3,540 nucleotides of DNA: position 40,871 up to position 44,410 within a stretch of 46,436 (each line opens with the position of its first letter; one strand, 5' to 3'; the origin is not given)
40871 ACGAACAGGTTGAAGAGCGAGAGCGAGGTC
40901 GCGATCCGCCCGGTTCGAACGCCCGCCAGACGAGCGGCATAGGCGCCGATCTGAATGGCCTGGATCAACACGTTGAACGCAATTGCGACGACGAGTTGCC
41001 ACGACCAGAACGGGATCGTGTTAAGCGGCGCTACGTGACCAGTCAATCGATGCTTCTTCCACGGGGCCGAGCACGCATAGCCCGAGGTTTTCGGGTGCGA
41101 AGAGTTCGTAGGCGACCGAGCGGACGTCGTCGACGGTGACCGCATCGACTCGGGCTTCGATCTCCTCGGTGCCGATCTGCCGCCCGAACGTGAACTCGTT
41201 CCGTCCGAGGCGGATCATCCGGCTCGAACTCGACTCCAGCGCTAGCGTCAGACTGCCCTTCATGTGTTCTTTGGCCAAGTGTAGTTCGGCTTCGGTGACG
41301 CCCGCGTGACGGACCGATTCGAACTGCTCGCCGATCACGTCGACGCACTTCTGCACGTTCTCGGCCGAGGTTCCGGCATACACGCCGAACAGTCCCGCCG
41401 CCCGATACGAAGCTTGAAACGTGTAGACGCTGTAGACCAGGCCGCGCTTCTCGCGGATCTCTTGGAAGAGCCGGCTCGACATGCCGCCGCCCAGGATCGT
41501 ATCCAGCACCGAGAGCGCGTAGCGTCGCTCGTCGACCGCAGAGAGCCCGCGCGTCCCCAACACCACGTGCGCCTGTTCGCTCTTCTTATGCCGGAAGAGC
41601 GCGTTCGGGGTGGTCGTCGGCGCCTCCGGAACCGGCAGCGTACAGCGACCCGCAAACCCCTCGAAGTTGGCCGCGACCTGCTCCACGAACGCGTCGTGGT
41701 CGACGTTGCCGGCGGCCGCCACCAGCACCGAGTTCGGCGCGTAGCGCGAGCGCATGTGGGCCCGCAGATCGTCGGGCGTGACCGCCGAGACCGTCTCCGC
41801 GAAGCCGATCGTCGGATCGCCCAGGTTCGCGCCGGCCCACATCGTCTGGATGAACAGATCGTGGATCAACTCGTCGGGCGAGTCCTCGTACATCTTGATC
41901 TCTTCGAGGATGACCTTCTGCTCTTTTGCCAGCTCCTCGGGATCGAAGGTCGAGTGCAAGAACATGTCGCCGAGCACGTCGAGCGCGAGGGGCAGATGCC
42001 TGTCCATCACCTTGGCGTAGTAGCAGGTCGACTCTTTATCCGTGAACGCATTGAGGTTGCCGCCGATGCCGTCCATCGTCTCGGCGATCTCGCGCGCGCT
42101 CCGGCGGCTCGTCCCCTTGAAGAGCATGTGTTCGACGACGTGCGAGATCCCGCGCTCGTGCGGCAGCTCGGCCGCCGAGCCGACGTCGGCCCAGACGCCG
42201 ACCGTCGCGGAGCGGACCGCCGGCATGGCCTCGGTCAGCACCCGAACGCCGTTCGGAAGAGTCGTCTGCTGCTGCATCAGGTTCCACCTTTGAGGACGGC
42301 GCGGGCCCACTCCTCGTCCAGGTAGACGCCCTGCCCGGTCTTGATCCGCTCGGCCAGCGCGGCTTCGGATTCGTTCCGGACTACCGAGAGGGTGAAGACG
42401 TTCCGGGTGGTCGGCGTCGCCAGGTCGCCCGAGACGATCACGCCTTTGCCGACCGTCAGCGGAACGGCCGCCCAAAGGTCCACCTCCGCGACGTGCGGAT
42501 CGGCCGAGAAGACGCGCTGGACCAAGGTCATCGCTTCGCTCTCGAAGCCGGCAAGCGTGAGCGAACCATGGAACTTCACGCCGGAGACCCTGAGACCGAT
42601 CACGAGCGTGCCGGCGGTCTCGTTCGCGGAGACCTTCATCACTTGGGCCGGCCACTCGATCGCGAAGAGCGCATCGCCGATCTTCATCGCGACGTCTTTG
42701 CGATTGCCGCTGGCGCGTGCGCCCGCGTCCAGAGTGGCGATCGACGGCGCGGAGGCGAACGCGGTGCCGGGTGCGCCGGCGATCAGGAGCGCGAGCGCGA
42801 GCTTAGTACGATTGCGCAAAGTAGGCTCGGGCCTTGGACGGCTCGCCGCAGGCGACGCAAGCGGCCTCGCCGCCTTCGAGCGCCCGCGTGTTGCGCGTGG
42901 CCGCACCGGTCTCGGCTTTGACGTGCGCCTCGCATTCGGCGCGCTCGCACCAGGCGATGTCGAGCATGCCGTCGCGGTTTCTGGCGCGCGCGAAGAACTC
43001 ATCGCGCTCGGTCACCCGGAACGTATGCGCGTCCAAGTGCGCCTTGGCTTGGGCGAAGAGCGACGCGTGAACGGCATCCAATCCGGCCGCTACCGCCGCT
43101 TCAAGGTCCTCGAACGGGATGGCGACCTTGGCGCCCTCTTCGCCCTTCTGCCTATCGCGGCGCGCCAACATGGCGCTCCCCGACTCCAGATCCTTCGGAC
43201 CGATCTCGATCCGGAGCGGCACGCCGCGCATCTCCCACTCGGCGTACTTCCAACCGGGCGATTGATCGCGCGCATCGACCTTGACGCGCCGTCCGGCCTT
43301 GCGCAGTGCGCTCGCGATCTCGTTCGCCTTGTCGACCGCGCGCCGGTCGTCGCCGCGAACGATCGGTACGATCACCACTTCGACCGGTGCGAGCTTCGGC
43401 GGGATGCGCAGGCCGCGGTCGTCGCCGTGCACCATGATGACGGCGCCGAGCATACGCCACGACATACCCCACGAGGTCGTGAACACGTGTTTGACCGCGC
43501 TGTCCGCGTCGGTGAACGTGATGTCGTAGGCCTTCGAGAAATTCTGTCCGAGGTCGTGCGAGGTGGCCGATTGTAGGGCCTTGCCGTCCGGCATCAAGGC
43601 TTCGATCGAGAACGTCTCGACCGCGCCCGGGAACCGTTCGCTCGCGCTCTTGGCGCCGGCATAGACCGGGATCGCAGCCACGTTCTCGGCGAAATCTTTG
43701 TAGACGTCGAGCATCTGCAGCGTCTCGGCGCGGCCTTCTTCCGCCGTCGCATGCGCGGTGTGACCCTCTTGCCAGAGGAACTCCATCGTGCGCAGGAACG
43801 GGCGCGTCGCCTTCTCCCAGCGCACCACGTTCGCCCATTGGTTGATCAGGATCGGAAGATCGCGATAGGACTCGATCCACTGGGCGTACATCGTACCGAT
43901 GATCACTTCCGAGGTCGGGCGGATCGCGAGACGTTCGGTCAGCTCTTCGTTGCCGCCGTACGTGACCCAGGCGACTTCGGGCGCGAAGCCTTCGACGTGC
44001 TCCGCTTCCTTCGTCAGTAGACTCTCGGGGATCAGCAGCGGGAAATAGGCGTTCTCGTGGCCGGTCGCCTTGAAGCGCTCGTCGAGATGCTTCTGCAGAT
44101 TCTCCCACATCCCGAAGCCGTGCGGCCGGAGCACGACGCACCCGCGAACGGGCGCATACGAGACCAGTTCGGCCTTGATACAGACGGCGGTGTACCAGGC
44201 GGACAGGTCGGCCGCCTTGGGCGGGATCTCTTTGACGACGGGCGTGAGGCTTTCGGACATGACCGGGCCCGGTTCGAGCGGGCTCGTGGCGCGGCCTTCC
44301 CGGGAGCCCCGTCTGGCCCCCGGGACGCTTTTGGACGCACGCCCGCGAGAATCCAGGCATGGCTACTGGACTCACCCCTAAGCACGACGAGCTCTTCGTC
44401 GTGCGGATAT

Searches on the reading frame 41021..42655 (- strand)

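Call 65: search_protein_families(library=pfam, proteins=[window:41021-42655:-], max_evalue=0.001)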
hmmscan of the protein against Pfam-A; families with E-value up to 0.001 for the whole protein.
window:41021-42655:- (544 aa): 2 families
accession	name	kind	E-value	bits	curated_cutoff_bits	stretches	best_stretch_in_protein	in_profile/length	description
PF05193.26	Peptidase_M16_C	-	7.3e-44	150.2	23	1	292-463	2-179/181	Peptidase M16 inactive domain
PF00675.25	Peptidase_M16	-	9.3e-41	139.6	22.3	1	138-283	1-146/149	Insulinase (Peptidase family M16)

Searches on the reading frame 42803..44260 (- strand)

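Call 65: search_protein_families(library=pfam, proteins=[window:42803-44260:-], max_evalue=0.001)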
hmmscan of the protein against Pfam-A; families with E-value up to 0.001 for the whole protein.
window:42803-44260:- (485 aa): 3 families
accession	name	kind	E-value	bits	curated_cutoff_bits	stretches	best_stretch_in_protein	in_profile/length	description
PF03129.25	HGTP_anticodon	-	4.5e-20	72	21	1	294-390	1-91/94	Anticodon binding domain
PF00587.30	tRNA-synt_2b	-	4.3e-18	66.5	29.3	1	105-275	5-176/179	tRNA synthetase class II core domain (G, H, P, S and T)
PF09180.16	ProRS-C_1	-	2.6e-13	50.4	31.5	1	421-485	3-71/71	Prolyl-tRNA synthetase, C-terminal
